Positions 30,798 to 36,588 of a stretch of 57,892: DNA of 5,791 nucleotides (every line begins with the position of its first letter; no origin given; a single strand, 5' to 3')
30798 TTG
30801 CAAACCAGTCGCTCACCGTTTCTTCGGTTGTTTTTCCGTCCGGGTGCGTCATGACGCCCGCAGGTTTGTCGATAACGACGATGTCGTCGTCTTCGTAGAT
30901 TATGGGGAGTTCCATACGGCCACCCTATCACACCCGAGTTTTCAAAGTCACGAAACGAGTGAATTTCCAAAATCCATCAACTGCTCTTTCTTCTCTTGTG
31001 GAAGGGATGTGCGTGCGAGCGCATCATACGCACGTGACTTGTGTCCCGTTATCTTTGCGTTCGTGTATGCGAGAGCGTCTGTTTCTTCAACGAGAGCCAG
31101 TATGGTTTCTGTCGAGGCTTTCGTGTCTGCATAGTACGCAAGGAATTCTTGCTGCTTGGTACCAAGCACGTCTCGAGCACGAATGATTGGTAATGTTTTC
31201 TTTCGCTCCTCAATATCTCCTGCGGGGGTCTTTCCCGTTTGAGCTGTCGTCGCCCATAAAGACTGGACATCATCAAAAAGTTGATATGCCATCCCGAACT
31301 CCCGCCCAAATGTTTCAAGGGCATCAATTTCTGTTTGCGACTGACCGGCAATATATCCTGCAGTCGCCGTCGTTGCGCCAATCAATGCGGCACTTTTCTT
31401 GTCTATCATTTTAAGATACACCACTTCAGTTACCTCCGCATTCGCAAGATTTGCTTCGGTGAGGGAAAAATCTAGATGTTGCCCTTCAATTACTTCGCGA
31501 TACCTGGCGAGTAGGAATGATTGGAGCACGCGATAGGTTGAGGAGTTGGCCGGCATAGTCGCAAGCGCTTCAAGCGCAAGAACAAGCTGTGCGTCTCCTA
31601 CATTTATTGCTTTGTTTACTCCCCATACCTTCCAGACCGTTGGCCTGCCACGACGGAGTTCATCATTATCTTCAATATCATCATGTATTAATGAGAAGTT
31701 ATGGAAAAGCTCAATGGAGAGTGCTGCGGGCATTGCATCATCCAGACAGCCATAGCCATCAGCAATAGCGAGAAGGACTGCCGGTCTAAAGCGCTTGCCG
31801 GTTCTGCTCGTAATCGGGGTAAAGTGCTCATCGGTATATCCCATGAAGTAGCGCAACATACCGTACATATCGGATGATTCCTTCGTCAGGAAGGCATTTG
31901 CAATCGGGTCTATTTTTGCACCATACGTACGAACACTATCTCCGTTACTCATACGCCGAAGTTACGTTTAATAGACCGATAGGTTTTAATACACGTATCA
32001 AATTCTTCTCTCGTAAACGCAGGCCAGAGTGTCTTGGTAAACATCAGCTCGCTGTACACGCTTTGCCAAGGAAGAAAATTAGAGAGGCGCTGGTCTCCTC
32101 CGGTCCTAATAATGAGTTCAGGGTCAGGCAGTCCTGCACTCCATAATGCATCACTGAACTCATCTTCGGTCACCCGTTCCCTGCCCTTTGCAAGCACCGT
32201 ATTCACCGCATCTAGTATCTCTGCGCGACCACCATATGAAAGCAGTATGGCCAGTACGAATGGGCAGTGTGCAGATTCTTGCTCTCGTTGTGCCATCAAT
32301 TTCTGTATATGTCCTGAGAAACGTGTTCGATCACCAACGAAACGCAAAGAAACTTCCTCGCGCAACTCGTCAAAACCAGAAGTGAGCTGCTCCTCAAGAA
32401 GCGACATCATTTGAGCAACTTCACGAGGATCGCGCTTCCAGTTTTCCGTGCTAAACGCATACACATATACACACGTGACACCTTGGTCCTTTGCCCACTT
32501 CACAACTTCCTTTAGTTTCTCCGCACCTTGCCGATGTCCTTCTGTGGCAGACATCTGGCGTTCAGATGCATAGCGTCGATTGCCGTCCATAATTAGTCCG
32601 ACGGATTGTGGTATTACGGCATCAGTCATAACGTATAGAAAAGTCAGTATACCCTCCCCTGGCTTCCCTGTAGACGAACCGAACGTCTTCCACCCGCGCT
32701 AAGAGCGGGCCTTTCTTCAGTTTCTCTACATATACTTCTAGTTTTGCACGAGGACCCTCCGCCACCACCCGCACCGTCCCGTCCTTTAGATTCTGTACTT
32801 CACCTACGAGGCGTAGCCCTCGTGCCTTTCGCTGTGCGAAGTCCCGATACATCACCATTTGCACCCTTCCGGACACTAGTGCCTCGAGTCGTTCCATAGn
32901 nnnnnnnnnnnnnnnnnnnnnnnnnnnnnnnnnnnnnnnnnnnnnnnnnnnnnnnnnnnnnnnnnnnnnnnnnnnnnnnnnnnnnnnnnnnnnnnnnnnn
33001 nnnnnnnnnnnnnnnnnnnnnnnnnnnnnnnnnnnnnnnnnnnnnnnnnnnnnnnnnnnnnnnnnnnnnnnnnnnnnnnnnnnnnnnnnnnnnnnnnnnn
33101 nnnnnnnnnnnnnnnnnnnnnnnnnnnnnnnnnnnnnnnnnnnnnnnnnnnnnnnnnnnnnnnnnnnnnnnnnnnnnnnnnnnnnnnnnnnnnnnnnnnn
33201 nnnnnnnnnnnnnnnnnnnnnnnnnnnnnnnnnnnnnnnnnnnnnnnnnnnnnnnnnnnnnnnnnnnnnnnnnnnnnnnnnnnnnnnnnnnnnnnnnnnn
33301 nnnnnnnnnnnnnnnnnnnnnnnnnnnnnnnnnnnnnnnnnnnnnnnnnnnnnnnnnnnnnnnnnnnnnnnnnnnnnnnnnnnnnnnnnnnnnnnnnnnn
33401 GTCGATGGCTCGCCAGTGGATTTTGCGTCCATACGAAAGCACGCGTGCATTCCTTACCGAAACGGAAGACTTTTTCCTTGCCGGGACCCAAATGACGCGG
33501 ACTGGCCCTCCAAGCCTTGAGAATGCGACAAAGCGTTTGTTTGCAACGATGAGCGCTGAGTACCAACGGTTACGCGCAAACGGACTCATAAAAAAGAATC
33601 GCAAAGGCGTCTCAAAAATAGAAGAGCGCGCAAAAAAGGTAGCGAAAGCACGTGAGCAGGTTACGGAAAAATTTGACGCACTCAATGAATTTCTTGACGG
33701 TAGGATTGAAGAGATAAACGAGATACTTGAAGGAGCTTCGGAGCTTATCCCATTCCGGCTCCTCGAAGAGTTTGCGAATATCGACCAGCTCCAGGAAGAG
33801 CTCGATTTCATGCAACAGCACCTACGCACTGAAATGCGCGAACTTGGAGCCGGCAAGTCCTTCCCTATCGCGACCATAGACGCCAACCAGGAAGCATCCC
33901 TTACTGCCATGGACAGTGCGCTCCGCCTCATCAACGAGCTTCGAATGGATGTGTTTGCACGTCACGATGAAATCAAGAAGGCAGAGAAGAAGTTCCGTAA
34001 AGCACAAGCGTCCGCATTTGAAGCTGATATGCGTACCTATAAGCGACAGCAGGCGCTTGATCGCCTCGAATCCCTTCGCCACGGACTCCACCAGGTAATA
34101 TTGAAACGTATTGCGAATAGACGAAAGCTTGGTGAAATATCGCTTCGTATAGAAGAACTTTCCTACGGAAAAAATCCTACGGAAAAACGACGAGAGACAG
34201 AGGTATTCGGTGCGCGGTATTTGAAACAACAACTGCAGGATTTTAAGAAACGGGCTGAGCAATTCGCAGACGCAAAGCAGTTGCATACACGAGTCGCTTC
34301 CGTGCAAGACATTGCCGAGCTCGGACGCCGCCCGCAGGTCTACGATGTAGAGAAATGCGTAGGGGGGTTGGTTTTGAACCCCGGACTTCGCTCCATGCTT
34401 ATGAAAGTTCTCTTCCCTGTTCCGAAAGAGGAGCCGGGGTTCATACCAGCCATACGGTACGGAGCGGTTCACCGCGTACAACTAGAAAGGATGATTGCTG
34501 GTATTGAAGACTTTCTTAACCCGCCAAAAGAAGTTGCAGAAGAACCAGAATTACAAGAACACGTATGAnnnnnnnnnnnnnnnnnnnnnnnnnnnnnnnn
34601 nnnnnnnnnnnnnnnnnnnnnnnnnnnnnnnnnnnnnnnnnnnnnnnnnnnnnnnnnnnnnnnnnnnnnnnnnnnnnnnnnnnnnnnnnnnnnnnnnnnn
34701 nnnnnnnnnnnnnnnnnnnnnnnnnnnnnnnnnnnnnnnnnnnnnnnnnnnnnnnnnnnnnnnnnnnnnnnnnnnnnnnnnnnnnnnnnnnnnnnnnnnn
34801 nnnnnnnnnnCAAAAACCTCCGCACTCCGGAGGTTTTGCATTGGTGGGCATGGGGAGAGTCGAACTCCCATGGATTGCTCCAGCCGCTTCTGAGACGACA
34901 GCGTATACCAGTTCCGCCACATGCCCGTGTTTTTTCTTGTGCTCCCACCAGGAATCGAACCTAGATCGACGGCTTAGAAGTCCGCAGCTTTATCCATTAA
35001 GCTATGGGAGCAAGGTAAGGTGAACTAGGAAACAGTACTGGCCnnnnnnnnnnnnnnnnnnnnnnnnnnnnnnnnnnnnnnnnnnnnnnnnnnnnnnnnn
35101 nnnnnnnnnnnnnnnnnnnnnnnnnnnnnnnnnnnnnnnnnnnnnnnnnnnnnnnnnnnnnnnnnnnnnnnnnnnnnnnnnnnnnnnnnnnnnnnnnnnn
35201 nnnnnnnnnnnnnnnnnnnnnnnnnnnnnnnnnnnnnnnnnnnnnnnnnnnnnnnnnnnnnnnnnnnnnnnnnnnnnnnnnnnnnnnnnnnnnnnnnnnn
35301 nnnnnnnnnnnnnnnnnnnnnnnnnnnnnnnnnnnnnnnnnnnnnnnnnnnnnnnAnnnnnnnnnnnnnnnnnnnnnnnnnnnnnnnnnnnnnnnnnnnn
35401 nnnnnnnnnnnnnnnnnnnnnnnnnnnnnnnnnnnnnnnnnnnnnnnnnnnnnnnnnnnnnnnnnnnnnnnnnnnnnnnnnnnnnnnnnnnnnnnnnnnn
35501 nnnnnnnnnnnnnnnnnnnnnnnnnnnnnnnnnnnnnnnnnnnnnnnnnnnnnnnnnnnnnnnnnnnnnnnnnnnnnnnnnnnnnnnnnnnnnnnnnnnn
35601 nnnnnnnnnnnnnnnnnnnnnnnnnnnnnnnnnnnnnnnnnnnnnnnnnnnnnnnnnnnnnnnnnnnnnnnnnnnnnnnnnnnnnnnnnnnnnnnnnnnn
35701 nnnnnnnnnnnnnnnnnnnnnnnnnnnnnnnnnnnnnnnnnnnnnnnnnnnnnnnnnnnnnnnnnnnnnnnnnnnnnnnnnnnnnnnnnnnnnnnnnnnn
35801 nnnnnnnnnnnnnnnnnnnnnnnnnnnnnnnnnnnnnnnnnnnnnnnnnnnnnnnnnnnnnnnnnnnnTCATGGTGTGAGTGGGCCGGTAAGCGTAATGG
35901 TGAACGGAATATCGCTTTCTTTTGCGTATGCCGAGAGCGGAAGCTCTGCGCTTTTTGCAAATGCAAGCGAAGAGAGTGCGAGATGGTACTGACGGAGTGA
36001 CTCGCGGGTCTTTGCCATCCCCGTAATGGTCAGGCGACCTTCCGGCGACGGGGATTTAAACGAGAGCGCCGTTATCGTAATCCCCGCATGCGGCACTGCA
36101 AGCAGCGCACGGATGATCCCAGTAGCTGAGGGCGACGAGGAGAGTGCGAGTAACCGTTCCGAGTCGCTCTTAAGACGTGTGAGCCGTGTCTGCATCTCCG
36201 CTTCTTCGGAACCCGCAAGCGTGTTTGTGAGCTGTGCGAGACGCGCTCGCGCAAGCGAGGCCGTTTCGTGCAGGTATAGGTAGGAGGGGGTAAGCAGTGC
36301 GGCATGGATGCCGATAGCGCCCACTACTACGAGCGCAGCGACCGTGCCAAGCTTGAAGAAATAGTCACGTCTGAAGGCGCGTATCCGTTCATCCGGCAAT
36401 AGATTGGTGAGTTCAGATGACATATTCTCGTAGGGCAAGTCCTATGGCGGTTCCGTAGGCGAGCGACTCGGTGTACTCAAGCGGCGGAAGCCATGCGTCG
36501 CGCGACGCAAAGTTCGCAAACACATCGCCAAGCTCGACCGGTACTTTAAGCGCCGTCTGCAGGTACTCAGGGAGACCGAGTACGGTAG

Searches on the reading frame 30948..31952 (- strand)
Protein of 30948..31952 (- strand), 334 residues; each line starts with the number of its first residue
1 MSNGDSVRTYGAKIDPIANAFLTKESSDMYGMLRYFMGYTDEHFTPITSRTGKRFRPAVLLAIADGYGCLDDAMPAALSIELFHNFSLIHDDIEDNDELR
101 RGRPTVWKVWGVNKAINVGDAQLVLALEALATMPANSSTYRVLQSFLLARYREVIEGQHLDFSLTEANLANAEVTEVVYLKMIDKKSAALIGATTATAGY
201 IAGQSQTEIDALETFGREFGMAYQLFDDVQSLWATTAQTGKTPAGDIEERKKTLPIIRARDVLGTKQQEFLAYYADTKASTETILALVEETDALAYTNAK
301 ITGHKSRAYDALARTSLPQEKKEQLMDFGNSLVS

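Call 17: search_protein_families(library=pfam, proteins=[window:30948-31952:-])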
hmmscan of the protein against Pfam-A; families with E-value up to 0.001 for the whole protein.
window:30948-31952:- (334 aa): 1 family
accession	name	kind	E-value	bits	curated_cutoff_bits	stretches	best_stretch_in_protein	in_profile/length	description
PF00348.22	polyprenyl_synt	-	8.6e-54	182.8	27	1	44-288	8-248/251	Polyprenyl synthetase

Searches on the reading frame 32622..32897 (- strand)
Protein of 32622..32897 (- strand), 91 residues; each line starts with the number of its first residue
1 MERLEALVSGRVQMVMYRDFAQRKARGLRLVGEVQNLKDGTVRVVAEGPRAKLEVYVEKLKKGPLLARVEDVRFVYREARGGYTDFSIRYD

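Call 17: search_protein_families(library=pfam, proteins=[window:32622-32897:-])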
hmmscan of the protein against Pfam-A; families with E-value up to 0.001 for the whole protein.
window:32622-32897:- (91 aa): 1 family
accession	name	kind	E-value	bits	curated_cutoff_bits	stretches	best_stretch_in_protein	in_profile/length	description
PF00708.24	Acylphosphatase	-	3e-22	79.1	22.5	1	5-88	2-85/85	Acylphosphatase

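Call 70: find_encoding_contigs(protein=window:32622-32897:-, flank=1500, max_places=10)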
Protein window:32622-32897:- (91 aa): 2 contigs read that carry it; 2 places shown.
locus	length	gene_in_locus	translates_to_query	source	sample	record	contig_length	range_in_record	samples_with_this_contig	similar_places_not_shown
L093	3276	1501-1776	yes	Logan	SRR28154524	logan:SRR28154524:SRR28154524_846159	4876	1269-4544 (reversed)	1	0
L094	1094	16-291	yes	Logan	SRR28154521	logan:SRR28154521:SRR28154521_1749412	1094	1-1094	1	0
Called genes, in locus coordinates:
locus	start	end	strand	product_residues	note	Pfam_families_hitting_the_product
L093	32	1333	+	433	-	-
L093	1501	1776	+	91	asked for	PF00708:Acylphosphatase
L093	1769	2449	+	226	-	PF01255:Prenyltransf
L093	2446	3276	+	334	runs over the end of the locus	PF00348:polyprenyl_synt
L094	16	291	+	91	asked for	PF00708:Acylphosphatase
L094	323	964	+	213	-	PF01255:Prenyltransf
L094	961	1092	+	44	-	?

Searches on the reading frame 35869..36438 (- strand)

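Call 64: search_protein_families(library=pfam, proteins=[window:35869-36438:-], max_evalue=0.001)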
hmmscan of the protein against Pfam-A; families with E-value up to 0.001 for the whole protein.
window:35869-36438:- (189 aa): 1 family
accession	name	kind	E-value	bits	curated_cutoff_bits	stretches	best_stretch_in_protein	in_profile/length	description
PF05137.18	PilN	-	0.00059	20.3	22.8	0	115-173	10-63/78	Fimbrial assembly protein (PilN)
